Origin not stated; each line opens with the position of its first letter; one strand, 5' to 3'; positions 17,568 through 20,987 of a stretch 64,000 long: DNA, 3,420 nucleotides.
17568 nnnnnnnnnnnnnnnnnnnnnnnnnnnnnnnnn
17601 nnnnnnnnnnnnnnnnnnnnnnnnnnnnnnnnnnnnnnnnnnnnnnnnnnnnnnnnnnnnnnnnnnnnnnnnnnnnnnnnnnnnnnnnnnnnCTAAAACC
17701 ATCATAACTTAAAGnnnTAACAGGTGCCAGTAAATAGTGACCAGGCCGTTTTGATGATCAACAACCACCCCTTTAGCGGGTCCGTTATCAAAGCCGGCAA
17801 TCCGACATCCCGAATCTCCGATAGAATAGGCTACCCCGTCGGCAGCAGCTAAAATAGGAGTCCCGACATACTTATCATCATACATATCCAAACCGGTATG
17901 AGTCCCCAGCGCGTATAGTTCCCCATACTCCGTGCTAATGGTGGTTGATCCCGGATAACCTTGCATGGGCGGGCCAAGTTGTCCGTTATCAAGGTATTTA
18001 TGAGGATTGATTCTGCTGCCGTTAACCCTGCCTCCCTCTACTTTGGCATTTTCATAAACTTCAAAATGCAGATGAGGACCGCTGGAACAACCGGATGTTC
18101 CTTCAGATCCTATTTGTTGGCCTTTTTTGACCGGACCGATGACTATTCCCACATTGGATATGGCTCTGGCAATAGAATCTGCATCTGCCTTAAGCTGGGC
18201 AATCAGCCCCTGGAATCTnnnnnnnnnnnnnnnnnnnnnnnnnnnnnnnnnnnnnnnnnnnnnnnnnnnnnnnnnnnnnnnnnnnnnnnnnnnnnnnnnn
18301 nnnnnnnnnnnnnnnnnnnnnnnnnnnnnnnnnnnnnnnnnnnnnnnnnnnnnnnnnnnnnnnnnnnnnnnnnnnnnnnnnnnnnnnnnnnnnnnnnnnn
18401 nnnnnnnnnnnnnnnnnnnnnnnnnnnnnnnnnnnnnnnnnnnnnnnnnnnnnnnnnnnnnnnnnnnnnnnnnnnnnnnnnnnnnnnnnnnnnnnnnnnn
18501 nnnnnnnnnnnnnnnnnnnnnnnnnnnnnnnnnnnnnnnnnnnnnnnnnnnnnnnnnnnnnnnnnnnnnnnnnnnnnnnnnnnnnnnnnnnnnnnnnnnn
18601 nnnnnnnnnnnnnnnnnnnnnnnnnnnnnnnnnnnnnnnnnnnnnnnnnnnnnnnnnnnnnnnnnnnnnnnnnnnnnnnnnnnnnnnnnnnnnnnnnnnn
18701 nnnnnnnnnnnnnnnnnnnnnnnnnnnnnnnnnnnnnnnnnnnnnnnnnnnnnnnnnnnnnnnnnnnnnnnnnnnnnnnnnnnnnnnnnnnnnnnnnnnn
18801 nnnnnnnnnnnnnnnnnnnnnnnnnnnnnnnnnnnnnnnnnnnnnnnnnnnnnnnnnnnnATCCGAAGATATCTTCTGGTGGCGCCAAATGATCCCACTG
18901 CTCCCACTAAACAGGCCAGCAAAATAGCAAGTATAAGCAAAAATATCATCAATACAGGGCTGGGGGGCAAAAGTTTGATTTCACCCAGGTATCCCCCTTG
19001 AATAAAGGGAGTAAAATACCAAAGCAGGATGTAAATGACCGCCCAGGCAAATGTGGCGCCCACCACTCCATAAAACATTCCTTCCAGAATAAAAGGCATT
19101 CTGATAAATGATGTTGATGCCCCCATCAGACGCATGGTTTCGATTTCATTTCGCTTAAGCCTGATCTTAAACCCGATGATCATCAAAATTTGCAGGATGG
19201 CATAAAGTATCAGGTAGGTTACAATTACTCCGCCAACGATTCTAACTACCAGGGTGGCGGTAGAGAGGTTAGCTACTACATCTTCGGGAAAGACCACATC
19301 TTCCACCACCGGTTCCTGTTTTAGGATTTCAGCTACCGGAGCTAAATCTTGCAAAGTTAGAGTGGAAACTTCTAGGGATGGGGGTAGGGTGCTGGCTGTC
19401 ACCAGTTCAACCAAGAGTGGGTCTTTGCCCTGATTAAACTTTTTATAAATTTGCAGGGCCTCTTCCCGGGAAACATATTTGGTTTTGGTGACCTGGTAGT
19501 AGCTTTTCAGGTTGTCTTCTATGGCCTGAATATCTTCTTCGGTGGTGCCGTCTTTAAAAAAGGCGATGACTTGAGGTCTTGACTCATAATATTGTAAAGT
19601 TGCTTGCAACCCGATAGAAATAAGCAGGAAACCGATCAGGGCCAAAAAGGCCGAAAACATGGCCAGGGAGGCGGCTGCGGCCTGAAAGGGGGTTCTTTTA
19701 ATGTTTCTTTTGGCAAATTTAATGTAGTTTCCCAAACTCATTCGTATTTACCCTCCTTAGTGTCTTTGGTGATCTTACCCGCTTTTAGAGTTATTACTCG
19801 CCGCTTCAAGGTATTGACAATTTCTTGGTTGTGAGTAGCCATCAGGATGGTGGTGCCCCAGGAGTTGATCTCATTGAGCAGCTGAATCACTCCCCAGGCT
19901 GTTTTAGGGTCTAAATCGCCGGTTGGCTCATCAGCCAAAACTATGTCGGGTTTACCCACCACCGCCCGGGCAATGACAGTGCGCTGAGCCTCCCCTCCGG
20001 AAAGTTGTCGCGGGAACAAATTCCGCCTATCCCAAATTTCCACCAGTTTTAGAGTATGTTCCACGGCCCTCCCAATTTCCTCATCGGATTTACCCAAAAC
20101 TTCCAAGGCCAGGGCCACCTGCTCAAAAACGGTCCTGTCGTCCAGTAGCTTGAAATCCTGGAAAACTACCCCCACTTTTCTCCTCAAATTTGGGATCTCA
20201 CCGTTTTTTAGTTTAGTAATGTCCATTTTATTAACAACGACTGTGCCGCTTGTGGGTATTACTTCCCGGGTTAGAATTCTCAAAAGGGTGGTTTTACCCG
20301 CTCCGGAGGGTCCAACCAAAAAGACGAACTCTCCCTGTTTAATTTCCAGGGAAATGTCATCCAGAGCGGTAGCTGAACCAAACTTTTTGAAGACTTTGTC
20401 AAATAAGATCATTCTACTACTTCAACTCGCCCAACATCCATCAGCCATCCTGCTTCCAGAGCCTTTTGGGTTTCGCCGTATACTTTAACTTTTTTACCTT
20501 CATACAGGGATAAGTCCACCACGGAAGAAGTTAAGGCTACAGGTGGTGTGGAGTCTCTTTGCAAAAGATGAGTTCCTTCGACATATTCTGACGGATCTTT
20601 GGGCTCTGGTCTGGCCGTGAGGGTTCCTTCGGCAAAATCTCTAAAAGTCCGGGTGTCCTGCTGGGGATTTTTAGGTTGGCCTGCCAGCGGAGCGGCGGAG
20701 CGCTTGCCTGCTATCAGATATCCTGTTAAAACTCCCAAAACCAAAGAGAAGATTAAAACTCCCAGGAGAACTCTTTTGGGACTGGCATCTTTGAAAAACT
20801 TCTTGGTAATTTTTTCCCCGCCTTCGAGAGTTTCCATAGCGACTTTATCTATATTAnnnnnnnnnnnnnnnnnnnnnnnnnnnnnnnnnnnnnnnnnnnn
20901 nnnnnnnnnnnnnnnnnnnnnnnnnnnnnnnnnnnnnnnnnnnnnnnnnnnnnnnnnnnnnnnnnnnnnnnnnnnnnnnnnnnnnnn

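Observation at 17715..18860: FtsEX-associated coiled-coil M23 peptidase with an apparently circularly permuted catalytic domain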

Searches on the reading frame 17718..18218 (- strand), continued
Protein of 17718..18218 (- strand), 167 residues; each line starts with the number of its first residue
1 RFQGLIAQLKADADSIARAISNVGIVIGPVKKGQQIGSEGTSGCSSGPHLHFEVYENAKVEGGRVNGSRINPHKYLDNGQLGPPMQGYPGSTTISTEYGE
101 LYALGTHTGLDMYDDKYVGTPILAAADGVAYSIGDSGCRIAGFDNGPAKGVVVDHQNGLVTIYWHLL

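Call 55: find_encoding_contigs(protein=P0288, flank=5000, max_places=2)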
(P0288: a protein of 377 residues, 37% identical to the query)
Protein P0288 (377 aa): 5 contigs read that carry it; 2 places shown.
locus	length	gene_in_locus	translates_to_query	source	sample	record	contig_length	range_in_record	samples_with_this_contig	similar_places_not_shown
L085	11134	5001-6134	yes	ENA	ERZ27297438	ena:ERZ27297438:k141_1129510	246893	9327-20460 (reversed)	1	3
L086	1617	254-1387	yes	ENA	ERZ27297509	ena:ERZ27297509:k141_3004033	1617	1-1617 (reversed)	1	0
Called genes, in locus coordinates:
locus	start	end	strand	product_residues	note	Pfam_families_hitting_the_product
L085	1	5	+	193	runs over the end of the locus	PF13302:Acetyltransf_3, PF13420:Acetyltransf_4 (weak), PF00583:Acetyltransf_1, PF13673:Acetyltransf_10, PF13508:Acetyltransf_7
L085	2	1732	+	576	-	PF14716:HHH_8, PF00633:HHH (faint), PF14520:HHH_5 (faint), PF14791:DNA_pol_B_thumb, PF02811:PHP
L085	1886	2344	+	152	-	-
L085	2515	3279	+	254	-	-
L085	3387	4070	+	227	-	PF00005:ABC_tran, PF13304:AAA_21 (faint)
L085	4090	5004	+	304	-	PF18075:FtsX_ECD, PF02687:FtsX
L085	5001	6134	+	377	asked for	PF01551:Peptidase_M23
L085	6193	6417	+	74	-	-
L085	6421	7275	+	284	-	-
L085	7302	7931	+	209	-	PF01551:Peptidase_M23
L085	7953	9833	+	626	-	PF00932:LTD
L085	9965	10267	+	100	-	-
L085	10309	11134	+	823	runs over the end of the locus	PF00690:Cation_ATPase_N, PF00122:E1-E2_ATPase, PF00702:Hydrolase, PF13246:Cation_ATPase, PF08282:Hydrolase_3 (faint), PF00689:Cation_ATPase_C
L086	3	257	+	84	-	?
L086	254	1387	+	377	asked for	PF01551:Peptidase_M23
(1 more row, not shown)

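Call 56: list_cluster_members(proteins=[P0300, P0287, P0292, P0281, P0297, P0298, P0299, P0353, P0283, P0288])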
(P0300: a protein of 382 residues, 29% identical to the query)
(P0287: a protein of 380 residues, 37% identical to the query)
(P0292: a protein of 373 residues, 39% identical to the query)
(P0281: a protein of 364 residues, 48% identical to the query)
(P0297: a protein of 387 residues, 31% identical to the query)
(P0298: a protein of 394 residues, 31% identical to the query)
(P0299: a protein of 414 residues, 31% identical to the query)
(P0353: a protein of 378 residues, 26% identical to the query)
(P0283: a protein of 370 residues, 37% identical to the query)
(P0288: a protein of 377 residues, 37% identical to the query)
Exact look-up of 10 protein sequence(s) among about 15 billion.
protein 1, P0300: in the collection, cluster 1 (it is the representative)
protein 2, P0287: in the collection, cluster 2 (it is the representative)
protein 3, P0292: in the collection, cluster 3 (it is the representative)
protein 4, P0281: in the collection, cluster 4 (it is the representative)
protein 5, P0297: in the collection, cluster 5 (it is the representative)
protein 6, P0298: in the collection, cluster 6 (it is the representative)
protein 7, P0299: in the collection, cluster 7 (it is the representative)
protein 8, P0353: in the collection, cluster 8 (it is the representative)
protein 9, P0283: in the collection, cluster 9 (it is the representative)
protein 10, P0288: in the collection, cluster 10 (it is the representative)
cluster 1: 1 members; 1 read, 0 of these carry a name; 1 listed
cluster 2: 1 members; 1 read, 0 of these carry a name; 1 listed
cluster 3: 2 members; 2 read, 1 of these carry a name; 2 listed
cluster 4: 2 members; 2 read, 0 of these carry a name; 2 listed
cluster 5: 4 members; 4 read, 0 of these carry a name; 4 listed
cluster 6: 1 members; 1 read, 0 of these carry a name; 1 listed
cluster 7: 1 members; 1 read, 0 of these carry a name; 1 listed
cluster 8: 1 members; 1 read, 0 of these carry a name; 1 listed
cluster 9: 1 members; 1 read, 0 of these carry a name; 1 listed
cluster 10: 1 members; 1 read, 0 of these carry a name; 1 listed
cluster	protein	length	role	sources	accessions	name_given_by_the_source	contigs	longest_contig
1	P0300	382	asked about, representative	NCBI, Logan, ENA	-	-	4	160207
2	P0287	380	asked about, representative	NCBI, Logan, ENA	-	-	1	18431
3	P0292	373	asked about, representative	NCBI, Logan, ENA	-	-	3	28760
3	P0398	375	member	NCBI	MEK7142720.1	MAG: peptidoglycan DD-metalloendopeptidase family protein [Patescibacteria group ...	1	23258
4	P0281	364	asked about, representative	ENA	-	-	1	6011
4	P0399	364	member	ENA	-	-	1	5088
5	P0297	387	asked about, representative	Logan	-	-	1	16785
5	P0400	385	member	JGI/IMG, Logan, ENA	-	-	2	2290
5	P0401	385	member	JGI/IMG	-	-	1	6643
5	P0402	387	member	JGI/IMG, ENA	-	-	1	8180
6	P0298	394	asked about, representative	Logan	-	-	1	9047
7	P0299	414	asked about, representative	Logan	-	-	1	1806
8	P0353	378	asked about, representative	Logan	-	-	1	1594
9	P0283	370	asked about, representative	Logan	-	-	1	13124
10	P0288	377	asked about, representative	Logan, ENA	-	-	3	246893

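Call 60: find_encoding_contigs(protein=P0328, flank=4000, max_places=1)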
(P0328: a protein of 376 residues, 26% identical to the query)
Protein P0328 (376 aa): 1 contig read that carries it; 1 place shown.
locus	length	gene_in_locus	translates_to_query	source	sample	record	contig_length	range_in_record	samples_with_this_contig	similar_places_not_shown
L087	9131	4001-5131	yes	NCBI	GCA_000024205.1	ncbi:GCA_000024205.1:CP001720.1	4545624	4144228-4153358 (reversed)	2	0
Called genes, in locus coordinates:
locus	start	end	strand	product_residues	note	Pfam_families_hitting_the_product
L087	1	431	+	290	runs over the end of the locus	PF02588:YitT_membrane, PF10035:DUF2179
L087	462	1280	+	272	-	PF00456:Transketolase_N, PF13292:DXP_synthase_N, PF00676:E1_dh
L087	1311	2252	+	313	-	PF02779:Transket_pyr, PF02780:Transketolase_C, PF22613:Transketolase_C_1, PF17147:PFOR_II (weak)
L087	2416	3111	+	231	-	PF00005:ABC_tran, PF13304:AAA_21 (faint)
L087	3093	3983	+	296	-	PF18075:FtsX_ECD, PF02687:FtsX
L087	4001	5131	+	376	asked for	PF28019:HmpF (weak), PF24568:CC_PcsB, PF01551:Peptidase_M23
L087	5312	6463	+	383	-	PF22694:CtpB_N-like, PF00595:PDZ, PF13180:PDZ_2, PF17820:PDZ_6, PF03572:Peptidase_S41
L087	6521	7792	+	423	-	PF13180:PDZ_2 (weak), PF17820:PDZ_6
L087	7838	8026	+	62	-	PF10133:CooT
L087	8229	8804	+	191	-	PF03167:UDG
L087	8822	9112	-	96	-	PF10704:DUF2508 (weak)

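Call 61: find_encoding_contigs(protein=P0392, flank=4000, max_places=1)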
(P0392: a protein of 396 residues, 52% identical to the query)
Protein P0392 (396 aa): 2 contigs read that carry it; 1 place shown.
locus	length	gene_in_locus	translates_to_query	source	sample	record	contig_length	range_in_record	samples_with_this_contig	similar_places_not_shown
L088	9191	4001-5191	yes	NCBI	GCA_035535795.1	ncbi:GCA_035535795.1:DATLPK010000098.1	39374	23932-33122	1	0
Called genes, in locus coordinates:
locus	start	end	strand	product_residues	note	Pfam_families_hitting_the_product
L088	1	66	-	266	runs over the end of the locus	PF01261:AP_endonuc_2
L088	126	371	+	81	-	-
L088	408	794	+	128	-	PF03100:CcmE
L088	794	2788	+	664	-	PF01578:Cytochrom_C_asm, PF16327:CcmF_C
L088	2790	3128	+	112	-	-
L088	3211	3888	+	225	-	-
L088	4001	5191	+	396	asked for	PF24568:CC_PcsB (faint), PF01551:Peptidase_M23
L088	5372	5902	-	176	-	PF00156:Pribosyltran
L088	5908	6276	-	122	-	-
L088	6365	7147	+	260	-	PF00149:Metallophos, PF12850:Metallophos_2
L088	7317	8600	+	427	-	PF27272:CpgS_N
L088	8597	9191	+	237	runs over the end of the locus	PF13671:AAA_33 (faint)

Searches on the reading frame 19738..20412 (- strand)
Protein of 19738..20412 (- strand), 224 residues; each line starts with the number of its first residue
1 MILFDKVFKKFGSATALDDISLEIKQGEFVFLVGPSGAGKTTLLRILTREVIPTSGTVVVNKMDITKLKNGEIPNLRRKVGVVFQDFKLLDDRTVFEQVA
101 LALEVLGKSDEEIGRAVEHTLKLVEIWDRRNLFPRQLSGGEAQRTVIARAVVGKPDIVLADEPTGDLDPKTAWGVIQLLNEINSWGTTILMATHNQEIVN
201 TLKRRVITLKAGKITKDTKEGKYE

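Call 3: search_protein_families(library=pfam, proteins=[window:19738-20412:-], max_evalue=1)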
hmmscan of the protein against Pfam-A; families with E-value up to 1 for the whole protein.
window:19738-20412:- (224 aa): 45 families (the best 25 are shown)
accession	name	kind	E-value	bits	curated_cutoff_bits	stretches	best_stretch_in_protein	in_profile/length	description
PF00005.33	ABC_tran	-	1.5e-35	123.2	25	1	17-164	1-136/137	ABC transporter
PF13304.12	AAA_21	-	6.7e-09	36.7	27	2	120-200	221-304/304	AAA domain, putative AbiEii toxin, Type IV TA system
PF13191.12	AAA_16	-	8.9e-06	26.7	32.6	1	25-73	22-64/167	AAA ATPase domain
PF20720.3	nSTAND3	-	6.9e-05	23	27.2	1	19-70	9-59/155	Novel STAND NTPase 3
PF06414.18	Zeta_toxin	-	9.2e-05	22.4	22.3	1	25-63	14-52/199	Zeta toxin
PF03193.22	RsgA_GTPase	-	0.00013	22.3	30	1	15-50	95-129/174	RsgA GTPase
PF13401.12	AAA_22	-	0.00017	22.3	27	1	26-53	4-31/130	AAA domain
PF25199.1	nSTAND_NTPase5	-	0.00017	21.9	34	1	25-88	39-106/145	Novel STAND NTPase 5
PF03215.21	Rad17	-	0.00043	20.7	23.8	1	15-64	33-81/186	Rad17 P-loop domain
PF13238.12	AAA_18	-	0.00054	20.9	29.4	1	30-64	1-38/128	AAA domain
PF24389.1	ORC-CDC6-like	-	0.00056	19.2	27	1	7-52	16-57/571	ORC-CDC6-like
PF13481.12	AAA_25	-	0.002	18.2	27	1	24-96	30-107/195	AAA domain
PF02463.25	SMC_N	-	0.002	18.1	40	1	26-205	23-208/220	RecF/RecN/SMC N terminal domain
PF02367.23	TsaE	-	0.0029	18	26.6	1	21-51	15-45/128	Threonylcarbamoyl adenosine biosynthesis protein TsaE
PF13555.12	AAA_29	-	0.0036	17.5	27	1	21-44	16-39/61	P-loop containing region of AAA domain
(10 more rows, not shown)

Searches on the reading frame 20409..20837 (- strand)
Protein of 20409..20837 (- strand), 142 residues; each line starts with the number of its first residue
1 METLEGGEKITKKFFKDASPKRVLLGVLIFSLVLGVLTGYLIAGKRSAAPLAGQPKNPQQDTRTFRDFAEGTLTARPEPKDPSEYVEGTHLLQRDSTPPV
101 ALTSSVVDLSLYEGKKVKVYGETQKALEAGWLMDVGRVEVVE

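Call 3: search_protein_families(library=pfam, proteins=[window:20409-20837:-], max_evalue=1)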
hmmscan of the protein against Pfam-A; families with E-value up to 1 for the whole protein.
window:20409-20837:- (142 aa): 0 families
